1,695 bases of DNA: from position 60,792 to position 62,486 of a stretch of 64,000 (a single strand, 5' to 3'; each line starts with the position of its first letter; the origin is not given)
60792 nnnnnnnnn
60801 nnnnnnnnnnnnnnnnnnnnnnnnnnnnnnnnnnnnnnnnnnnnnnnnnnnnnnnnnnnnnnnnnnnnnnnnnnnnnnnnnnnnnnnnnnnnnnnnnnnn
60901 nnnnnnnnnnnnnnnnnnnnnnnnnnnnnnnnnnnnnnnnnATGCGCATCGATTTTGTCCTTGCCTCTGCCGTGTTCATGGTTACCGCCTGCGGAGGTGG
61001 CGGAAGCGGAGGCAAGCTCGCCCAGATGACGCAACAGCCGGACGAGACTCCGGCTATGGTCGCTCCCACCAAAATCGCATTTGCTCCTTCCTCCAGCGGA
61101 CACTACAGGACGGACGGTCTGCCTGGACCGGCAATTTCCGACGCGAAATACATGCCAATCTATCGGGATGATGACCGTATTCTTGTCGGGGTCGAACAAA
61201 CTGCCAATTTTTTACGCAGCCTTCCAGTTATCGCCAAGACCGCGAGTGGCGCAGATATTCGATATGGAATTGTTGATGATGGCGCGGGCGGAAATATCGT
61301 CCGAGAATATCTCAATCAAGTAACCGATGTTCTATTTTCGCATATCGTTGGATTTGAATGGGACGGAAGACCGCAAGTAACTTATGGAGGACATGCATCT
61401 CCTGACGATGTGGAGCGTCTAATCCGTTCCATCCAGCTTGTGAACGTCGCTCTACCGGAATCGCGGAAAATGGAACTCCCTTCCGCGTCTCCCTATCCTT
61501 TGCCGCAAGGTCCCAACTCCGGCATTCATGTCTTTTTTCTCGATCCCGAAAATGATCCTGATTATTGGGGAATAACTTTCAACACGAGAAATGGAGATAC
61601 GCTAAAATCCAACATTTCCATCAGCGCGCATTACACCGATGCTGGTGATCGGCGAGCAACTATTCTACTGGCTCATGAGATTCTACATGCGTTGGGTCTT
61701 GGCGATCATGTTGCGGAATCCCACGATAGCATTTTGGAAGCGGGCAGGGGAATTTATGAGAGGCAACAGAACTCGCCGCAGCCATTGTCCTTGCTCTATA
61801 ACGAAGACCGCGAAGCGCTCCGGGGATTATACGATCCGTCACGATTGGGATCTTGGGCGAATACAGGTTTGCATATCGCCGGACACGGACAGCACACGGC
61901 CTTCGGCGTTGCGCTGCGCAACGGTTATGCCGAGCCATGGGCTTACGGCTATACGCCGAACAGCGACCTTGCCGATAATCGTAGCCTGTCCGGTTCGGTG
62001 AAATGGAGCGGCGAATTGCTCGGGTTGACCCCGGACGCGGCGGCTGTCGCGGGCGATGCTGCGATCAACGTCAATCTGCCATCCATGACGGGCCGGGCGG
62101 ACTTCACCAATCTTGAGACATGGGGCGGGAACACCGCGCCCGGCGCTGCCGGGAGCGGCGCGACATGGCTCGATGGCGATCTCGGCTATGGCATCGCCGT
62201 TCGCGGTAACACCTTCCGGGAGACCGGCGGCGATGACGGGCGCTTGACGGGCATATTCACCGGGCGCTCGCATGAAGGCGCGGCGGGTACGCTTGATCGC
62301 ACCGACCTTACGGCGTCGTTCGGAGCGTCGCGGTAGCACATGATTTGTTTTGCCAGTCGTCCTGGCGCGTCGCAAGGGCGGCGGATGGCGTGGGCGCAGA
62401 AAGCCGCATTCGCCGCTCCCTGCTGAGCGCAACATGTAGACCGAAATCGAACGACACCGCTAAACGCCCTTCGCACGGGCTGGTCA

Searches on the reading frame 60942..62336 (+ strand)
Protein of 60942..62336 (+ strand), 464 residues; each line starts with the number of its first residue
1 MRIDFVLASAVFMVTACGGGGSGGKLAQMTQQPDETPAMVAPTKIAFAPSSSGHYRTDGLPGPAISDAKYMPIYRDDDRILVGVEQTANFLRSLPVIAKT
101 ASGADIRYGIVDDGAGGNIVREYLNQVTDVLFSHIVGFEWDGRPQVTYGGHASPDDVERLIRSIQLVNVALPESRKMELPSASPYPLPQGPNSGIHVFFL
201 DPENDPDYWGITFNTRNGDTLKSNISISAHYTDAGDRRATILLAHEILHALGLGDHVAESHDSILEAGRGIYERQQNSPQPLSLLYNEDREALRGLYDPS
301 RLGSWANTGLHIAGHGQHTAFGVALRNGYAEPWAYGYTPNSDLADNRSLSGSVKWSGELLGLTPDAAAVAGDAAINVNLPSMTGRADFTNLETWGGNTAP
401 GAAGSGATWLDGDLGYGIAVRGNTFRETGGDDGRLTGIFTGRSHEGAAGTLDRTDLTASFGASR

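Call 3: search_protein_families(library=pfam, proteins=[window:60942-62336:+], max_evalue=1)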
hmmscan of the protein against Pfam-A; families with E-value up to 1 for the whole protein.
window:60942-62336:+ (464 aa): 0 families

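Call 4: search_protein_families(library=padloc, proteins=[window:60942-62336:+], max_evalue=1)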
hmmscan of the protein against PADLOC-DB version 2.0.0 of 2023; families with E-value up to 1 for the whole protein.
window:60942-62336:+ (464 aa): 0 families

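Call 5: search_protein_families(library=ncbifam, proteins=[window:60942-62336:+], max_evalue=1)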
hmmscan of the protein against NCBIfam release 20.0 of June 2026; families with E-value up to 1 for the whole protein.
window:60942-62336:+ (464 aa): 2 families
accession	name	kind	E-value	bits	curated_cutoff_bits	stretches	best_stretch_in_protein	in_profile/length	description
TIGR03296.1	M6dom_TIGR03296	domain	0.046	13.6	110.8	1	216-256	144-183/286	M6 family metalloprotease domain-containing protein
NF038115.1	SVAGG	subfamily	0.096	11.7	150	1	229-261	164-196/407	SVAGG family GlyGly-CTERM protein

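Call 8: search_protein_families(library=phrogs, proteins=[window:60942-62336:+], max_evalue=1)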
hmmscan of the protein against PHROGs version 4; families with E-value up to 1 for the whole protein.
window:60942-62336:+ (464 aa): 0 families
